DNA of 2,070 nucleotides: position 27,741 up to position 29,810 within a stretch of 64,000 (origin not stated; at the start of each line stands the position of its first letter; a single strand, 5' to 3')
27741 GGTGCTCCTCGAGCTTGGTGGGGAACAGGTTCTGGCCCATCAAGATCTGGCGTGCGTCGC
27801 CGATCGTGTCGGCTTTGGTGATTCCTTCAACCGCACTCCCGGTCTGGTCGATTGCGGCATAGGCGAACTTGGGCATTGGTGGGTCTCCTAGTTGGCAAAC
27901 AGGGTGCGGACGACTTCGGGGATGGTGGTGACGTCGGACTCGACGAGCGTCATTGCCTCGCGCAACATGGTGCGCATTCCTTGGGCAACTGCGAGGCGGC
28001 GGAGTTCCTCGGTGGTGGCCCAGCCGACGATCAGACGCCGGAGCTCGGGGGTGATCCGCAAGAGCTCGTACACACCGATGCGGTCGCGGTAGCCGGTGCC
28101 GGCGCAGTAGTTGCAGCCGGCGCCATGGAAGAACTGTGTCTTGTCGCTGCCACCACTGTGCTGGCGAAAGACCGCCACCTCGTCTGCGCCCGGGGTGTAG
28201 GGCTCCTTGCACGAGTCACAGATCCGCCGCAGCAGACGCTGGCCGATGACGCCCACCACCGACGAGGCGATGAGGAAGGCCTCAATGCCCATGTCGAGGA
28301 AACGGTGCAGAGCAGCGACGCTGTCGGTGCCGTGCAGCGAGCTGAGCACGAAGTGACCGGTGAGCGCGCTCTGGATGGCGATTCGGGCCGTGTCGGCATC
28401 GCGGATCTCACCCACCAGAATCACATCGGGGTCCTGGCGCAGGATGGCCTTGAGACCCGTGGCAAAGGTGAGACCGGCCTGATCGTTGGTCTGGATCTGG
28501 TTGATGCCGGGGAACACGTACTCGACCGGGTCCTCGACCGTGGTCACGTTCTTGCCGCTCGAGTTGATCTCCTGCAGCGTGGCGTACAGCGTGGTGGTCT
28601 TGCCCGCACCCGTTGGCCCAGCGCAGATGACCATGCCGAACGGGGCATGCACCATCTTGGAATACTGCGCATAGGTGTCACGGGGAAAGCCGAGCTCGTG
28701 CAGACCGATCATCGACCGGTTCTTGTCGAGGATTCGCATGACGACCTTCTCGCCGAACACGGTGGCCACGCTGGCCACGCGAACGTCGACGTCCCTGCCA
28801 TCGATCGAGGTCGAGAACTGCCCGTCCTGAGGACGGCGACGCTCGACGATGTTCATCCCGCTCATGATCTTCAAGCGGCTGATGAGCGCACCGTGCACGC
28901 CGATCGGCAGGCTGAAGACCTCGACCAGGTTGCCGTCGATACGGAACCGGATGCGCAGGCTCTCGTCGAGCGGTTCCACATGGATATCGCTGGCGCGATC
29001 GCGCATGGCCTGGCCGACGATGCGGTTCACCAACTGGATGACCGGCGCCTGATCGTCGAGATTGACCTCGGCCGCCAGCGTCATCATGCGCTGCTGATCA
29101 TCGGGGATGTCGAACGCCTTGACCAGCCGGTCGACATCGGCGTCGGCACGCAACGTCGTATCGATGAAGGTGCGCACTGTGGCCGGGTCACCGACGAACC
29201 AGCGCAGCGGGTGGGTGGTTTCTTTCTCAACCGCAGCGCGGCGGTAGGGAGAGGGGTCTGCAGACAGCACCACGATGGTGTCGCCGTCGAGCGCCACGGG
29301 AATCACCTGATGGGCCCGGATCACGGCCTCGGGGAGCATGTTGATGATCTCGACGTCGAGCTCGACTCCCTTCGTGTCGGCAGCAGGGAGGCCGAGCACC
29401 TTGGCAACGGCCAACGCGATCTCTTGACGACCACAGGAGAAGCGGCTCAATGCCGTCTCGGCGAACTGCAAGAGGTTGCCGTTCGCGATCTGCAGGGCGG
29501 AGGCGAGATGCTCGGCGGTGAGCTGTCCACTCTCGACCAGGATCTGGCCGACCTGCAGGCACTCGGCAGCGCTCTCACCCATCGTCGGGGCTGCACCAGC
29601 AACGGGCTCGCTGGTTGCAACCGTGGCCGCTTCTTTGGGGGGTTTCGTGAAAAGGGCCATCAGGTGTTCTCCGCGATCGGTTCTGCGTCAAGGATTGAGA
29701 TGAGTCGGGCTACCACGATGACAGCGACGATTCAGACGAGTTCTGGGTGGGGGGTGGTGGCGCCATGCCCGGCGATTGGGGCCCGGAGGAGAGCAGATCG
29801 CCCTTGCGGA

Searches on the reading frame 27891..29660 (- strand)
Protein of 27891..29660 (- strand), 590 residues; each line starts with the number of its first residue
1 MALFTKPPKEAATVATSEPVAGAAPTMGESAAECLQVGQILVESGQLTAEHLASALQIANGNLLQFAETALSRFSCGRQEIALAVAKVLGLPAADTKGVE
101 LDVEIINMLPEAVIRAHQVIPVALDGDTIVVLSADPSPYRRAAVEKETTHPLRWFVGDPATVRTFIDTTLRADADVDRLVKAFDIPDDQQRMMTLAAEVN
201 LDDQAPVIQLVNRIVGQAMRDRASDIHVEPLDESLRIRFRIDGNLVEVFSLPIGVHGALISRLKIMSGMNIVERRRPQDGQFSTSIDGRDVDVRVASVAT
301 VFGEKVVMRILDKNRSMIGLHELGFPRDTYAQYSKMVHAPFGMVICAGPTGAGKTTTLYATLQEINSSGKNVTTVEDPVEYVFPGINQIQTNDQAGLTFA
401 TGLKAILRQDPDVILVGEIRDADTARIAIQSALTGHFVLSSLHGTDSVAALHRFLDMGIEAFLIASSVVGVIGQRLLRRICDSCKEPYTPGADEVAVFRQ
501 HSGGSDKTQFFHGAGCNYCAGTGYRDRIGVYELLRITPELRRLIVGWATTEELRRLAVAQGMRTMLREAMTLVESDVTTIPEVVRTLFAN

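Call 61: search_protein_families(library=pfam, proteins=[window:27891-29660:-], max_evalue=0.001)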
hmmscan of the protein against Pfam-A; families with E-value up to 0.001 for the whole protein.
window:27891-29660:- (590 aa): 2 families
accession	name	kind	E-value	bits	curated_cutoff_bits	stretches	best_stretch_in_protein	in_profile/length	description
PF00437.27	T2SSE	-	1.7e-120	402.6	24.9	1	201-585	2-370/370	Type II/IV secretion system protein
PF05157.20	MshEN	-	1.9e-09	37.8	23.1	1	89-167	1-81/90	MshEN domain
